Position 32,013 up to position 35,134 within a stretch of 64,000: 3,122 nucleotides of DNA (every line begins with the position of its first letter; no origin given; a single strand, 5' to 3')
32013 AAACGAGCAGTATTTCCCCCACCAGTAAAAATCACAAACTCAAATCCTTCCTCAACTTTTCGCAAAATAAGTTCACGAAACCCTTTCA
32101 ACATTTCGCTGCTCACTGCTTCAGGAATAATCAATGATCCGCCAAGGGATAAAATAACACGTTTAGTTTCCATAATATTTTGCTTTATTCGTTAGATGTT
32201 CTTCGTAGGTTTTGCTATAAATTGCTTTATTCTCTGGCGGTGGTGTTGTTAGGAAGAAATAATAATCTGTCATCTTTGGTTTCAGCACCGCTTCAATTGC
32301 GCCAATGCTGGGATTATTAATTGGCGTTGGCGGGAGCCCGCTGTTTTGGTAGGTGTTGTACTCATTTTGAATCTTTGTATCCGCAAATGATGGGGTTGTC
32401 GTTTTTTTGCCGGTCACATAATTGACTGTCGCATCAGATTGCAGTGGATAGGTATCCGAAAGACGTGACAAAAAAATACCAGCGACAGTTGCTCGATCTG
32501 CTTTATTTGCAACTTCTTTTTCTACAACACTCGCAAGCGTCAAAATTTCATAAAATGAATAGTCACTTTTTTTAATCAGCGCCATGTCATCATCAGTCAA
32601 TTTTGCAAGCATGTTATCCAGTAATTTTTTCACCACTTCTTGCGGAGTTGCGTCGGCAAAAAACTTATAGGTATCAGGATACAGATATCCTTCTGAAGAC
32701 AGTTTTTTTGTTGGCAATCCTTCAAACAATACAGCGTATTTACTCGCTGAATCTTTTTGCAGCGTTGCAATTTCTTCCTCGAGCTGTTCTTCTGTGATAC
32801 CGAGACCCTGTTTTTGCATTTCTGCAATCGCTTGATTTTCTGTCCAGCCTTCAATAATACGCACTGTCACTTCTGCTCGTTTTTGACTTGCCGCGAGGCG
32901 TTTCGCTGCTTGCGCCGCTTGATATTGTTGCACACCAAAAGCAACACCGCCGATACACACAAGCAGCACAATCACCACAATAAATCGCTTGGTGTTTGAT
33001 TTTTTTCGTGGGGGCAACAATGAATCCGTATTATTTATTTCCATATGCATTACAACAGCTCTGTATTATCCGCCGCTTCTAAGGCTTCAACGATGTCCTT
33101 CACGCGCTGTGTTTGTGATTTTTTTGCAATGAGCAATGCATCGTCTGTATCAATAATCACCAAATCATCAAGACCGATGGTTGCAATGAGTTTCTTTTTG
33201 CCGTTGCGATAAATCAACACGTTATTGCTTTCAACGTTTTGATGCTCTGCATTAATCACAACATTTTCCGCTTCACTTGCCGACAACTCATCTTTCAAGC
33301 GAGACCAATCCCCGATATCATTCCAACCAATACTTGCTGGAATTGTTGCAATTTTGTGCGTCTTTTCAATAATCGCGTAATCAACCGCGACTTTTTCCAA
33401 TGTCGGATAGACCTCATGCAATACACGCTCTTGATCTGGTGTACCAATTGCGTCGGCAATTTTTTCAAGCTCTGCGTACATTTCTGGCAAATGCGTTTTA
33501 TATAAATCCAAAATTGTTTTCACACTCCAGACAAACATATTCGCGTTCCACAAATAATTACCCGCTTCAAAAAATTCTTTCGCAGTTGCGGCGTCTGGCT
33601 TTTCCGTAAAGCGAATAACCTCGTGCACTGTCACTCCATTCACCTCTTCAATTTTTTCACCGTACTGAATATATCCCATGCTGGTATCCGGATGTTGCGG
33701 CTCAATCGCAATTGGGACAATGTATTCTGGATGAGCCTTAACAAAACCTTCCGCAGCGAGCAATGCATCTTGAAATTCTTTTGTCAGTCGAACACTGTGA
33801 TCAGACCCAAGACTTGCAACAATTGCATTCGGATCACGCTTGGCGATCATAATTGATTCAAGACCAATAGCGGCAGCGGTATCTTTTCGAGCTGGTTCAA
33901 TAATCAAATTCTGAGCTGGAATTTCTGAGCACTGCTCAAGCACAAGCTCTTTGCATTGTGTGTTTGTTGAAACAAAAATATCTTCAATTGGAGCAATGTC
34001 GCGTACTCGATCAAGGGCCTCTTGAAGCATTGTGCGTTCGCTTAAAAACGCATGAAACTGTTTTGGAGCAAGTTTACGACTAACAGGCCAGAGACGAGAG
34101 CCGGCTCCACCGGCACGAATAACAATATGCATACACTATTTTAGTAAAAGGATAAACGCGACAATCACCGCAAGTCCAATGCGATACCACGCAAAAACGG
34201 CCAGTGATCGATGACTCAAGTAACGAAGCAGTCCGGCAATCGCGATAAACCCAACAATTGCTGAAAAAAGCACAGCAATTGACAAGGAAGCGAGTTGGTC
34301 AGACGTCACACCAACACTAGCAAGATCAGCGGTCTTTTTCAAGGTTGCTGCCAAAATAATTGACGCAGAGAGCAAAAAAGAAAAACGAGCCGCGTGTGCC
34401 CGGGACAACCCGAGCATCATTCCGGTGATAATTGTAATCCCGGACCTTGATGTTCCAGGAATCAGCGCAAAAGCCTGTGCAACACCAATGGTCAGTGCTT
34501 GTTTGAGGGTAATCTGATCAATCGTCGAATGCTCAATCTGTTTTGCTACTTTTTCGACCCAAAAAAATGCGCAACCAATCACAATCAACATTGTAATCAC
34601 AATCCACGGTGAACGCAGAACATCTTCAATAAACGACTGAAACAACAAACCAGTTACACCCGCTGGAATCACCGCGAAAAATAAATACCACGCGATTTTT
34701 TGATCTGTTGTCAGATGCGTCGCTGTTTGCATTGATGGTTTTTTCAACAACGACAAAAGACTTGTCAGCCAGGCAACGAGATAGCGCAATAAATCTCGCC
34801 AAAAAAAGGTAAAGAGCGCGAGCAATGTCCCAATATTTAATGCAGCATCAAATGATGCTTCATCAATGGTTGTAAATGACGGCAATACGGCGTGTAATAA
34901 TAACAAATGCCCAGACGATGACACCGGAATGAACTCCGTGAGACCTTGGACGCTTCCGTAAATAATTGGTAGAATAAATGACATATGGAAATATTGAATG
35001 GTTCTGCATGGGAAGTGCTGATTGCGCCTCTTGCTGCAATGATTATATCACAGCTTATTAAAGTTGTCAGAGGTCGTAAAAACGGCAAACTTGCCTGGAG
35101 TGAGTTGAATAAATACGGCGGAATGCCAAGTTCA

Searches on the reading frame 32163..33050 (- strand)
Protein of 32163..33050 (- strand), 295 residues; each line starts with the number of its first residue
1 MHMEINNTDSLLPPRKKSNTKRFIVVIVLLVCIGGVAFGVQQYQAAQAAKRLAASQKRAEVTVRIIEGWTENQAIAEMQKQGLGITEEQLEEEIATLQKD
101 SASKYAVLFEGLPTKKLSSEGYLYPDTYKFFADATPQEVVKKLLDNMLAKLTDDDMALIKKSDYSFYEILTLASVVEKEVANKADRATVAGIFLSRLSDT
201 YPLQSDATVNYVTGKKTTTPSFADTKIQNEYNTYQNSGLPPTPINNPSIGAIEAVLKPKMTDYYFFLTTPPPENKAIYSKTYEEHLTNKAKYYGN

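Call 91: search_protein_families(library=pfam, proteins=[window:32163-33050:-], max_evalue=0.00001)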
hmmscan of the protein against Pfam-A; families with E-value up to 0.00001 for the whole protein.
window:32163-33050:- (295 aa): 1 family
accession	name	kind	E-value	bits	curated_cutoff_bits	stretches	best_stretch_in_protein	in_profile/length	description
PF02618.21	YceG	-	1.1e-61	209.1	32.4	1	42-291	51-275/275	YceG-like family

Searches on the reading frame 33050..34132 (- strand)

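Call 91: search_protein_families(library=pfam, proteins=[window:33050-34132:-], max_evalue=0.00001)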
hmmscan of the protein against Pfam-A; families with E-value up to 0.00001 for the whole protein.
window:33050-34132:- (360 aa): 2 families
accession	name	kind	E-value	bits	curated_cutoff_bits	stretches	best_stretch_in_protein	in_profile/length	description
PF00483.29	NTP_transferase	-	8.8e-34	117.6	21.2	1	4-282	3-238/245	Nucleotidyl transferase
PF22640.1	ManC_GMP_beta-helix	-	1.5e-17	63.7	27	1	296-351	2-55/55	MannoseP isomerase/GMP-like beta-helix domain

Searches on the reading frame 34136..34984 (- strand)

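Call 91: search_protein_families(library=pfam, proteins=[window:34136-34984:-], max_evalue=0.00001)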
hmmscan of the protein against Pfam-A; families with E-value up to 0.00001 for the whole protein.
window:34136-34984:- (282 aa): 1 family
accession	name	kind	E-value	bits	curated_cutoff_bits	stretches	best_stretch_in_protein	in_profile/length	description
PF02673.24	BacA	-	1.7e-74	251.2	33.4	1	7-274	2-257/257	Bacitracin resistance protein BacA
